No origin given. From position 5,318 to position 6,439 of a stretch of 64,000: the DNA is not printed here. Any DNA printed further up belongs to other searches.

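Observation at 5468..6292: Unusual fusion of a Clp N-terminal repeat domain to a cytidylyltransferase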

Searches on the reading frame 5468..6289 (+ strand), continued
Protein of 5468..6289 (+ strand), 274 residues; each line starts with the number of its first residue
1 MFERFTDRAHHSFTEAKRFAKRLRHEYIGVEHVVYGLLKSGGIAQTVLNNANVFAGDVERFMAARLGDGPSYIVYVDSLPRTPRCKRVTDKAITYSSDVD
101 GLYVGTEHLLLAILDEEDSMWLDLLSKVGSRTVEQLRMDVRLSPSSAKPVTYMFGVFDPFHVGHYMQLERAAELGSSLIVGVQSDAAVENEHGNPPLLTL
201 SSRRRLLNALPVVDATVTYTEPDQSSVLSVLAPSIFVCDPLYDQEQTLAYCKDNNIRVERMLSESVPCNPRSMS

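Call 78: search_protein_families(library=pfam, proteins=[P0002, L094:2971-3675:+, L095:3001-3624:+], max_evalue=1)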
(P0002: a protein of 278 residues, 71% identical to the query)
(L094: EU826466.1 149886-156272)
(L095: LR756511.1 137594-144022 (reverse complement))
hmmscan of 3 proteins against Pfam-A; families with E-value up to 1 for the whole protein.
P0002 (278 aa): 3 families
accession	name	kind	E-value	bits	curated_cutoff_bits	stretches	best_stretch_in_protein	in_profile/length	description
PF02861.25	Clp_N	-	5.6e-18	65.3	20.7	2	16-53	1-39/53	Clp amino terminal domain, pathogenicity island component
PF01467.32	CTP_transf_like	-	0.00068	20.3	21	1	157-214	2-57/133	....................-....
PF08280.17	HTH_Mga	-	0.18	12.3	23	1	109-146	9-46/59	M protein trans-acting positive regulator (MGA) HTH domain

L094:2971-3675:+ (235 aa): 3 families
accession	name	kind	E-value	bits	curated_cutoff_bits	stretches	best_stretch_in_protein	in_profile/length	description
PF02861.25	Clp_N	-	1.2e-34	118.6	20.7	2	26-78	1-53/53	Clp amino terminal domain, pathogenicity island component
PF01168.26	Ala_racemase_N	-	0.028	14.6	24.1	0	16-56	44-85/220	Alanine racemase, N-terminal domain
PF06911.18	Senescence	-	0.034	14.5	24.6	1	147-210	20-83/184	Senescence domain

L095:3001-3624:+ (208 aa): 1 family
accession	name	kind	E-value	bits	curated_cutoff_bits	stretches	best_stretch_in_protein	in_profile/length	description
PF02861.25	Clp_N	-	2.3e-17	63.3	20.7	2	16-65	1-50/53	Clp amino terminal domain, pathogenicity island component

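Call 86: find_encoding_contigs(protein=P0005, flank=7000, max_places=2)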
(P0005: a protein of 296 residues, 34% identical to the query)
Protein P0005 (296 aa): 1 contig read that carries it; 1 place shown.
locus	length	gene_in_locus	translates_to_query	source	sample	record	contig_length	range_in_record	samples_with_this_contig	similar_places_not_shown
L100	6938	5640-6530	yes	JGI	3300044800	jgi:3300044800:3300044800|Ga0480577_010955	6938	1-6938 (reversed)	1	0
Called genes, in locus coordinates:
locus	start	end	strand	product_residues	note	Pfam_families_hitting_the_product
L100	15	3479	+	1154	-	PF01869:BcrAD_BadFG, PF06050:HGD-D (faint), PF09989:DUF2229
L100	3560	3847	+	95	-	PF09650:PHA_gran_rgn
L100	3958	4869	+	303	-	PF00561:Abhydrolase_1, PF07819:PGAP1 (faint), PF12146:Hydrolase_4, PF12697:Abhydrolase_6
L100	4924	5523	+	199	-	-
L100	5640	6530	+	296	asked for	PF02861:Clp_N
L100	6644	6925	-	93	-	-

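Call 87: find_encoding_contigs(protein=P0003, flank=5000, max_places=2)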
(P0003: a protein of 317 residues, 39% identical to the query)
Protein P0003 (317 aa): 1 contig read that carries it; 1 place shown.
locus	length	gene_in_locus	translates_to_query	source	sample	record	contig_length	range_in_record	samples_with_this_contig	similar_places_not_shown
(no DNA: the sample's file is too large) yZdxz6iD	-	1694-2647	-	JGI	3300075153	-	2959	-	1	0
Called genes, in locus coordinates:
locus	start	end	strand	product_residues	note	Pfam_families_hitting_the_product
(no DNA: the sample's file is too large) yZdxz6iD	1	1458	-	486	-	?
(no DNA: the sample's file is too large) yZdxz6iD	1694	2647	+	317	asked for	PF02861:Clp_N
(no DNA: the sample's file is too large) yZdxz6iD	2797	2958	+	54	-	?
